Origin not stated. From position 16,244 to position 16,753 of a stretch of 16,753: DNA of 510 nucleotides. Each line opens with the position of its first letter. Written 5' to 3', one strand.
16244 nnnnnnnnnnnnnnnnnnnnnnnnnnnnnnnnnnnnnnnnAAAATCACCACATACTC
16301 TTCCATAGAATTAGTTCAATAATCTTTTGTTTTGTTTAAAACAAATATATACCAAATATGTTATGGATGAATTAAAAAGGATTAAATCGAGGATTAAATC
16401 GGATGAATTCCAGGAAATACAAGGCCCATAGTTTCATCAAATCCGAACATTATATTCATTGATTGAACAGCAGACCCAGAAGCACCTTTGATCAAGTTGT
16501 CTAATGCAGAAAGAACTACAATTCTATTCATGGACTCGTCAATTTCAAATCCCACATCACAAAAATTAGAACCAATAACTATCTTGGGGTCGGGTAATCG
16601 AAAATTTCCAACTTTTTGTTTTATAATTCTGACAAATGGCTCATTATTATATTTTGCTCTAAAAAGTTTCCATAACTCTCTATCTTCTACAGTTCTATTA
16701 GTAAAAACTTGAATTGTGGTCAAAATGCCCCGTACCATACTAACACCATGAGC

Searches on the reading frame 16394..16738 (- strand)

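Call 18: search_protein_families(library=pfam, proteins=[window:16394-16738:-], max_evalue=0.001)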
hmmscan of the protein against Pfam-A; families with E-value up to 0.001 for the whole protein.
window:16394-16738:- (114 aa): 2 families
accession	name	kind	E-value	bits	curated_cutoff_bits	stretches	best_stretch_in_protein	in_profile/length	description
PF22698.1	Semialdhyde_dhC_1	-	3.6e-20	72.9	27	1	1-81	89-165/165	Semialdehyde dehydrogenase, dimerisation domain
PF02774.23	Semialdhyde_dhC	-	2.2e-09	38.1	26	1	1-84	103-184/184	Semialdehyde dehydrogenase, dimerisation domain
